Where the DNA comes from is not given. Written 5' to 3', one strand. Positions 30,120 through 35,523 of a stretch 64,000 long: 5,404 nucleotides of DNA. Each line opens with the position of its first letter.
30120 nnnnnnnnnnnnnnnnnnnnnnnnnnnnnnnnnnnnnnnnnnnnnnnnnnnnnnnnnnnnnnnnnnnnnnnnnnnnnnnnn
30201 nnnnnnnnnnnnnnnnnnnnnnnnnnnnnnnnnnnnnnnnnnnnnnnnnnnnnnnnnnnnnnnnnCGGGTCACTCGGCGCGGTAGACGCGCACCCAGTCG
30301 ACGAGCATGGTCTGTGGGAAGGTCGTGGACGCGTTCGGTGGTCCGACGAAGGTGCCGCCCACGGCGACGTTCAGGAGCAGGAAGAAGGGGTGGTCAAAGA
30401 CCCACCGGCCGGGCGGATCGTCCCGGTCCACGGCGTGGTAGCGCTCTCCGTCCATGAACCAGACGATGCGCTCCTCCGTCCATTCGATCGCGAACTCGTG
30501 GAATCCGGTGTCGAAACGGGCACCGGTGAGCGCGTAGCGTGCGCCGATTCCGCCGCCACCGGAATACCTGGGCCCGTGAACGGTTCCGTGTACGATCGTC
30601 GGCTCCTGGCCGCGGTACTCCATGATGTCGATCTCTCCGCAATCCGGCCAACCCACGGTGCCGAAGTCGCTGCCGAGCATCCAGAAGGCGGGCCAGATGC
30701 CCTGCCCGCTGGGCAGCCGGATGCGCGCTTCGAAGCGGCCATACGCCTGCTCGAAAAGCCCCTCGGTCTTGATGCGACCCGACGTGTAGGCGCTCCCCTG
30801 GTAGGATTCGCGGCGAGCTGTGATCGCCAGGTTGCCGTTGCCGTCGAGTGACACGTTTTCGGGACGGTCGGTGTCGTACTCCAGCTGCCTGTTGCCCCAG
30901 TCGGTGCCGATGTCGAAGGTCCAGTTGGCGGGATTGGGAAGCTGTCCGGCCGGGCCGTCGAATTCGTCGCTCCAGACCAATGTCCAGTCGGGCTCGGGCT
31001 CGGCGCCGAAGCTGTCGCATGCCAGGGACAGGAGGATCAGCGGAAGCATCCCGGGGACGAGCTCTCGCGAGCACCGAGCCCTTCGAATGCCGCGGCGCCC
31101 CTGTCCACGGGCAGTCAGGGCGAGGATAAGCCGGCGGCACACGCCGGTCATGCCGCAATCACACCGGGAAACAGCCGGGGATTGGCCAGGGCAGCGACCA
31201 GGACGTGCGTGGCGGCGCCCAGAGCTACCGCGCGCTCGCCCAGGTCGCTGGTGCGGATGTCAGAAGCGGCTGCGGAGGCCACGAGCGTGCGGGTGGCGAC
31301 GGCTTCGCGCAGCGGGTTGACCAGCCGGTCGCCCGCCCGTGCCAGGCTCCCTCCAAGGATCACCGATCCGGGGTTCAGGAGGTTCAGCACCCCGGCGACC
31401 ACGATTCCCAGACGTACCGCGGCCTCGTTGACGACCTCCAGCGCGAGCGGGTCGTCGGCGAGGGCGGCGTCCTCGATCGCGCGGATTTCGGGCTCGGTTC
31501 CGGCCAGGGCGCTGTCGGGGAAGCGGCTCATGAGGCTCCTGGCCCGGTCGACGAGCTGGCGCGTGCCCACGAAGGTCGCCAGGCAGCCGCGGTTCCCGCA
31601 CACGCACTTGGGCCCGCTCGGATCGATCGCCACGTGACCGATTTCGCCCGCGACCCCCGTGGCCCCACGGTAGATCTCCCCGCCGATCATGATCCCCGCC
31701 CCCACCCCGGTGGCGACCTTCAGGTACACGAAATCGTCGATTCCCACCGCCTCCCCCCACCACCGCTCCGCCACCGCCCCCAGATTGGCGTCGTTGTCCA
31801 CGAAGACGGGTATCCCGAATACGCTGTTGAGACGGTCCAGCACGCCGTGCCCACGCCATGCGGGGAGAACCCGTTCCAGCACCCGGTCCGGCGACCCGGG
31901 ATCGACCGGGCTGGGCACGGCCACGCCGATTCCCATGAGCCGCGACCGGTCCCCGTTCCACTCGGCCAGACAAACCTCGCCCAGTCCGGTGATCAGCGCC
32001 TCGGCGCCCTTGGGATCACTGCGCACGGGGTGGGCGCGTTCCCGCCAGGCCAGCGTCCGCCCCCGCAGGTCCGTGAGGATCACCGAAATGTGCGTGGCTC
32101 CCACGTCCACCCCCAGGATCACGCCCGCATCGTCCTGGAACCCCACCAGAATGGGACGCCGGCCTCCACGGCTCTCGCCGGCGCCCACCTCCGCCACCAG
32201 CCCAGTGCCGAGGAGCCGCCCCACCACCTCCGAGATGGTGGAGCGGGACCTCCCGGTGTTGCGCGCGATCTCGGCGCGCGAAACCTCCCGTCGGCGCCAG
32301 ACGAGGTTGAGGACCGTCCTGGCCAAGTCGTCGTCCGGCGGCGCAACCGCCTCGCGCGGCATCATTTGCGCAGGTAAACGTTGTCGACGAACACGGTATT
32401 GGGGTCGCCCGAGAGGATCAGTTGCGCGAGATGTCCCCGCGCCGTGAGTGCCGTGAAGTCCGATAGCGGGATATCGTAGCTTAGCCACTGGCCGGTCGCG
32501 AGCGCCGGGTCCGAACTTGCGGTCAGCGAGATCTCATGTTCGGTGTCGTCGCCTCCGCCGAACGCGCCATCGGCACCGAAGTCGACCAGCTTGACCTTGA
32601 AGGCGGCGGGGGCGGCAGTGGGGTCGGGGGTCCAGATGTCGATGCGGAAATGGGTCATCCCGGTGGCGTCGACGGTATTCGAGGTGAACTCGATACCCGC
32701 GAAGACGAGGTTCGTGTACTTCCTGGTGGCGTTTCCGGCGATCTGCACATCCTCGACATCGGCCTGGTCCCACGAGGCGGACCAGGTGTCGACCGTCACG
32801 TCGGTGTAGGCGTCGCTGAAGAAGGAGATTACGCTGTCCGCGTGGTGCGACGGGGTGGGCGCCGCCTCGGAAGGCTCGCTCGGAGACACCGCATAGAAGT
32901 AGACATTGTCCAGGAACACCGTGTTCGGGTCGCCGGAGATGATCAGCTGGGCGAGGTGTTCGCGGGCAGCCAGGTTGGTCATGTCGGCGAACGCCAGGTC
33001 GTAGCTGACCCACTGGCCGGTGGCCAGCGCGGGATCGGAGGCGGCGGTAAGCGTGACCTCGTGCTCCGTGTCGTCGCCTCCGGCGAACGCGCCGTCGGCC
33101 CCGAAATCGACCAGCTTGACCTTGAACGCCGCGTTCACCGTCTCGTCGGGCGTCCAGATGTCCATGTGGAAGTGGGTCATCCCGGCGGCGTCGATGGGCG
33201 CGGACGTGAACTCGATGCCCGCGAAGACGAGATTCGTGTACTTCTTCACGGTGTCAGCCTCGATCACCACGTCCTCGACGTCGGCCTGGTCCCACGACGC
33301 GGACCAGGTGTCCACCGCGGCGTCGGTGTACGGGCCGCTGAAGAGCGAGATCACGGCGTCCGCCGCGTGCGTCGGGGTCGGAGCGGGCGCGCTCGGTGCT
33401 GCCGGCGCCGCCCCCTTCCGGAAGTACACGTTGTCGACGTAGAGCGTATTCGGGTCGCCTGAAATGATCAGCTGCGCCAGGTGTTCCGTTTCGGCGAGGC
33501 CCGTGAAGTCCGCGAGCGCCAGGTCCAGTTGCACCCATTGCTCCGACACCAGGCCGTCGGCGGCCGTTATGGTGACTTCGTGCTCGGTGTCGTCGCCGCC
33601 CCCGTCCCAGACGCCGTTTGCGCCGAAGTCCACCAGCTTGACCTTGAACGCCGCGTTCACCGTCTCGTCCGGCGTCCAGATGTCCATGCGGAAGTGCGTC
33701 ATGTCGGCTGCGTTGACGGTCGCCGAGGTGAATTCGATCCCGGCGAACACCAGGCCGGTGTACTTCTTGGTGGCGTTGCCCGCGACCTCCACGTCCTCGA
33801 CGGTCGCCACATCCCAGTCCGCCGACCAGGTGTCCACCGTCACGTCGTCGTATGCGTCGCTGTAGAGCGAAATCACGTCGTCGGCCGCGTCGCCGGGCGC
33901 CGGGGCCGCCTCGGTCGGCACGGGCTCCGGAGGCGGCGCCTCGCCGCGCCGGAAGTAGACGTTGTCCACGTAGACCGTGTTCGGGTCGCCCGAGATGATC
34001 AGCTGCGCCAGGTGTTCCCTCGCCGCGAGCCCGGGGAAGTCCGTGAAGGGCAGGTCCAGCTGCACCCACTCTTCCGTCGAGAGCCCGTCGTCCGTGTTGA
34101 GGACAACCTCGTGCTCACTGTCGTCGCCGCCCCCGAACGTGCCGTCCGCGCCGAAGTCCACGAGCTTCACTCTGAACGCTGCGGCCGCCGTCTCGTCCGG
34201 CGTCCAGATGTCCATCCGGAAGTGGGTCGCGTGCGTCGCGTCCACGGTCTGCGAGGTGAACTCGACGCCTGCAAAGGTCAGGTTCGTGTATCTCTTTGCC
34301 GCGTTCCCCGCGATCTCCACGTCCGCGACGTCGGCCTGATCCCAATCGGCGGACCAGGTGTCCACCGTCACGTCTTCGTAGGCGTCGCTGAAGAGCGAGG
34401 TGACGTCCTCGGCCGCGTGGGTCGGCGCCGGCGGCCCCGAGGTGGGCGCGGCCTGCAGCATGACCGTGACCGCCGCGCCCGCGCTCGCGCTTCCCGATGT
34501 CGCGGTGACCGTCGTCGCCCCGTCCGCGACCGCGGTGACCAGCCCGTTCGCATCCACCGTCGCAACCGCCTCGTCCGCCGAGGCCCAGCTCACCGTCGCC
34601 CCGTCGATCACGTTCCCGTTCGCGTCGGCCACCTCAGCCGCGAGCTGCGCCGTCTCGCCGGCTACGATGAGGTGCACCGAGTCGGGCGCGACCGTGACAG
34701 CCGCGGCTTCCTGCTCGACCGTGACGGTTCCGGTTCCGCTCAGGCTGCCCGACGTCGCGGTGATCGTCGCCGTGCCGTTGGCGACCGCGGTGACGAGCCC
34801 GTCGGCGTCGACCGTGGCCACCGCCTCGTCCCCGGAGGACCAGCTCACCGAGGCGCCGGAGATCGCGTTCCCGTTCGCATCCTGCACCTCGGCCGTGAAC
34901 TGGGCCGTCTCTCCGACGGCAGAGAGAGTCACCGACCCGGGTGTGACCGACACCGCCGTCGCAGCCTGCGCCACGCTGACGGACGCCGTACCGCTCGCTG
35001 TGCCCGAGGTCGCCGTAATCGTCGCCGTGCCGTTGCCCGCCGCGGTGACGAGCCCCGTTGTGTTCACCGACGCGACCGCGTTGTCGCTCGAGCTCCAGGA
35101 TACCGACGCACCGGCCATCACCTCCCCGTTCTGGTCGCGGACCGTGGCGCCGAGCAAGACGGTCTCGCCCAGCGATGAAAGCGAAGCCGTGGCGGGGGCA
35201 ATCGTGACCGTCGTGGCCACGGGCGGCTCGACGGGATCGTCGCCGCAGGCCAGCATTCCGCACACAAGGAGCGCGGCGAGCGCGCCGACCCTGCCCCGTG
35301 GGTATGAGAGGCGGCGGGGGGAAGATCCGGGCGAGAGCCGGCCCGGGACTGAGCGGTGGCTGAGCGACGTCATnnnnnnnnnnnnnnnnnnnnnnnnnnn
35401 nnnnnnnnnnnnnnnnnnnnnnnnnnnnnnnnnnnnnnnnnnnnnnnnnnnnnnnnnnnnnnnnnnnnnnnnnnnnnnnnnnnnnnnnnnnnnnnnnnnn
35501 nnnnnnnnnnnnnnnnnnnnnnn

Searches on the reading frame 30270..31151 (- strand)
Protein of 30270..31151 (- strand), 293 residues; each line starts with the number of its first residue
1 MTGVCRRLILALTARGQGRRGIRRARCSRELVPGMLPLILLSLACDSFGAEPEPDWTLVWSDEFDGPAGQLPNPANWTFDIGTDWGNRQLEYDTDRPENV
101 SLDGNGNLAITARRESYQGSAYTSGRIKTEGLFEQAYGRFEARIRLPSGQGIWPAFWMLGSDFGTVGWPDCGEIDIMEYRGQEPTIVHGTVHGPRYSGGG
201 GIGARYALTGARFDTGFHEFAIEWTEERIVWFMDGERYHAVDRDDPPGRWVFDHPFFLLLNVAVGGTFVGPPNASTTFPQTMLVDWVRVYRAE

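Call 5: search_protein_families(library=pfam, proteins=[window:30270-31151:-], max_evalue=0.01)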
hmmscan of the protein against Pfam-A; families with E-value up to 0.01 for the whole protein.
window:30270-31151:- (293 aa): 2 families
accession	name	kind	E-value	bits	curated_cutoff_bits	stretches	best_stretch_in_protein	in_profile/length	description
PF00722.28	Glyco_hydro_16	-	2.9e-25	89.2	22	1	98-287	12-174/175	Glycosyl hydrolases family 16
PF03935.22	SKN1_KRE6_Sbg1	-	6.3e-13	48.4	30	2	53-161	114-224/501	Beta-glucan synthesis-associated protein SKN1/KRE6/Sbg1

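Call 67: search_solved_structures(query=window:30270-31151:-, max_evalue=1e-10)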
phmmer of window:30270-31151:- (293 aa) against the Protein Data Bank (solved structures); distinct sequences matched with E-value up to 1e-10: 38.
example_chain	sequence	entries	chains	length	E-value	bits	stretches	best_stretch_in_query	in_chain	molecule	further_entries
2hyk_A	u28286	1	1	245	5.2e-78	265.5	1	55-291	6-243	Beta-1,3-glucanase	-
3atg_A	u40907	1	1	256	1.4e-77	264.1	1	58-290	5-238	GLUCANASE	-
9vmv_A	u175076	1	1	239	1.6e-73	250.7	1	57-290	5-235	Beta-1,3-glucanase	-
9voq_A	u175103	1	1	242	1.7e-73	250.6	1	57-290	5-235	Beta-1,3-glucanase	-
9voo_A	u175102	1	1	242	4e-73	249.4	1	57-290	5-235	Hydrolase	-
3azx_A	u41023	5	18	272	7.3e-72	245.3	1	54-291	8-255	Laminarinase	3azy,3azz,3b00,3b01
4dfs_A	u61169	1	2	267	1.1e-71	244.7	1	54-291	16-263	Glycoside hydrolase, family 16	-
2vy0_A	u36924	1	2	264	7.3e-65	222.3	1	55-290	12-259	ENDO-BETA-1,3-GLUCANASE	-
3iln_A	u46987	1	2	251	2.5e-61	210.6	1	54-291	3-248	Laminarinase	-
4crq_A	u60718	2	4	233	1e-54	188.9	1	55-291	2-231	ENDO-1,3-BETA-GLUCANASE, FAMILY GH16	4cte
6jh5_A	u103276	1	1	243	8.3e-54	185.9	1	55-291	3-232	LamCAT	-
5wut_A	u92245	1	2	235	2.5e-53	184.3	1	58-291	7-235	ULam111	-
6jhj_A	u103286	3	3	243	5.3e-53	183.3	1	55-291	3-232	LamCAT | laminarinase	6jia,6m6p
7wwc_A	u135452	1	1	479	1.3e-49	172.2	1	54-291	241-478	beta-1,3(4)-glucanase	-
7ww4_A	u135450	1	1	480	1.3e-49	172.2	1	54-291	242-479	beta-1,3(4)-glucanase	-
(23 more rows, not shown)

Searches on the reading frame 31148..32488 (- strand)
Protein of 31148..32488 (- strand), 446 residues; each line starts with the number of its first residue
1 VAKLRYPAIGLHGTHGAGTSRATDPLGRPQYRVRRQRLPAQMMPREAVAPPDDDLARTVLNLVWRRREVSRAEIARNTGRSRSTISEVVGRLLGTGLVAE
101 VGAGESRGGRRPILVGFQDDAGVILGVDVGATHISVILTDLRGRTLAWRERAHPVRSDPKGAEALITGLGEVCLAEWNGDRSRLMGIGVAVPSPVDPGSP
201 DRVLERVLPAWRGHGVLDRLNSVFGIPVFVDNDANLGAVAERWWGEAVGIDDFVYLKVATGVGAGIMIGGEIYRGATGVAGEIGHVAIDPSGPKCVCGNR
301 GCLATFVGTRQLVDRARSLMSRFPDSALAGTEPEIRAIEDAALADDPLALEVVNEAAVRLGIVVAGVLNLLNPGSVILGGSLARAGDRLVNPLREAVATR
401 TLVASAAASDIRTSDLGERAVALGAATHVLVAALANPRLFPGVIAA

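Call 5: search_protein_families(library=pfam, proteins=[window:31148-32488:-], max_evalue=0.01)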
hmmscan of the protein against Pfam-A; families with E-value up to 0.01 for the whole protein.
window:31148-32488:- (446 aa): 7 families
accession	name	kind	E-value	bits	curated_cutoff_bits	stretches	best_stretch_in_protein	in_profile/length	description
PF00480.26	ROK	-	1.1e-58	199.6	22.9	1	125-427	2-289/294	ROK family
PF13463.12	HTH_27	-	0.00038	21.1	22.2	1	58-107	7-57/68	Winged helix DNA-binding domain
PF01978.25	TrmB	-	0.00052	20.2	25.6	1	62-100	17-54/68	Sugar-specific transcriptional regulator TrmB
PF12802.13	MarR_2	-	0.0019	18.8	27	1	60-101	11-53/61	MarR family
PF13412.12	HTH_24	-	0.0023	17.9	21.9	1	53-98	2-47/48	Winged helix-turn-helix DNA-binding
PF13936.12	HTH_38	-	0.0025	18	27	1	63-91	15-43/44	Helix-turn-helix domain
PF09339.16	HTH_IclR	-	0.0035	17.5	22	1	65-100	14-50/52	IclR helix-turn-helix domain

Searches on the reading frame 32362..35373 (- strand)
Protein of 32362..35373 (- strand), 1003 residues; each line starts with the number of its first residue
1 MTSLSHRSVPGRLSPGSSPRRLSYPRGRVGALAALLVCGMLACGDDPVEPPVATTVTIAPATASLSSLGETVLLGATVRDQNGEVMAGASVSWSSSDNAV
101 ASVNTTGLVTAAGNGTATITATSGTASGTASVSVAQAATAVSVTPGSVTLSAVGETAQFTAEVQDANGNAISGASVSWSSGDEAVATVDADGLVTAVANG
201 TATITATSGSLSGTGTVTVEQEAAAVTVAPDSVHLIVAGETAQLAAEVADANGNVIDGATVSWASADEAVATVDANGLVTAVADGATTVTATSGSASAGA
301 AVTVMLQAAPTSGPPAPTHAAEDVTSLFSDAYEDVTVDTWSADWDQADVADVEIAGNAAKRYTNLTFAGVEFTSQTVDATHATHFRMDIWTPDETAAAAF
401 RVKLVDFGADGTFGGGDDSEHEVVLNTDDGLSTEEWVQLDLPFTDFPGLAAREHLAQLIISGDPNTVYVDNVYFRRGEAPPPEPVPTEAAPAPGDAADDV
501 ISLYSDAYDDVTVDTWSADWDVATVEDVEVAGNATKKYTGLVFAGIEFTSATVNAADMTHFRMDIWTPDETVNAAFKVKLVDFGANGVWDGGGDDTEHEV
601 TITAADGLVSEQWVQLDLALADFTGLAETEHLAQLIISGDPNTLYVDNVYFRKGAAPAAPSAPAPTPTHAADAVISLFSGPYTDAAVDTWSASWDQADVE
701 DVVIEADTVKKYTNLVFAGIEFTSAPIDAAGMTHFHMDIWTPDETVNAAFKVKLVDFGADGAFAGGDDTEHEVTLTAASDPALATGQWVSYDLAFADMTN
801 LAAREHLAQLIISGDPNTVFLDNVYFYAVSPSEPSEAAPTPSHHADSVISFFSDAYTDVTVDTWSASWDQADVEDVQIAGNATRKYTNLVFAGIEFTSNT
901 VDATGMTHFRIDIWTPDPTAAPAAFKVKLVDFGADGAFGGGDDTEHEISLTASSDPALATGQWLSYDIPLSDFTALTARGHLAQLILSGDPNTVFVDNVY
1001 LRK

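Call 5: search_protein_families(library=pfam, proteins=[window:32362-35373:-], max_evalue=0.01)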
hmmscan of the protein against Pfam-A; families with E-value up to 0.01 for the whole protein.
window:32362-35373:- (1003 aa): 7 families
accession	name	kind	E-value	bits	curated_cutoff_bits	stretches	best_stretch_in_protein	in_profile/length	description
PF02368.24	Big_2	-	3.1e-33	114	22.8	3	138-218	2-78/79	Bacterial Ig-like domain (group 2)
PF02369.22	Big_1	-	2.5e-16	60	34.9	3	155-223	17-85/93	Bacterial Ig-like domain (group 1)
PF22359.2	Big-like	-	2.5e-14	53.7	27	2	185-220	12-47/48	Bacterial Ig-like domain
PF09134.16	Invasin_D3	-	1.6e-08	35.4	33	1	56-140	5-86/98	Invasin, domain 3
PF13620.12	CarboxypepD_reg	-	1.5e-05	25.6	32.3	0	162-223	5-73/82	Carboxypeptidase regulatory-like domain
PF17766.7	fn3_6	-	2e-05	25.2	26.4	1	118-186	24-94/99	Fibronectin type-III domain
PF08894.16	DUF1838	-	0.0025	18.1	25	0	675-718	50-93/232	Protein of unknown function (DUF1838)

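Call 6: search_protein_families(library=ncbifam, proteins=[window:32362-35373:-], max_evalue=0.01)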
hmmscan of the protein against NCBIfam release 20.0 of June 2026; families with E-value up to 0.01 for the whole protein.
window:32362-35373:- (1003 aa): 2 families
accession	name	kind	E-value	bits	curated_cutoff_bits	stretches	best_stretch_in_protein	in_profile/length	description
NF045812.1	PentlenOxigase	equivalog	0.0004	19.4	800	0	349-410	324-384/444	pentalenene oxygenase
TIGR02109.1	PQQ_syn_pqqE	equivalog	0.0045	16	381.35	0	697-749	68-123/358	pyrroloquinoline quinone biosynthesis protein PqqE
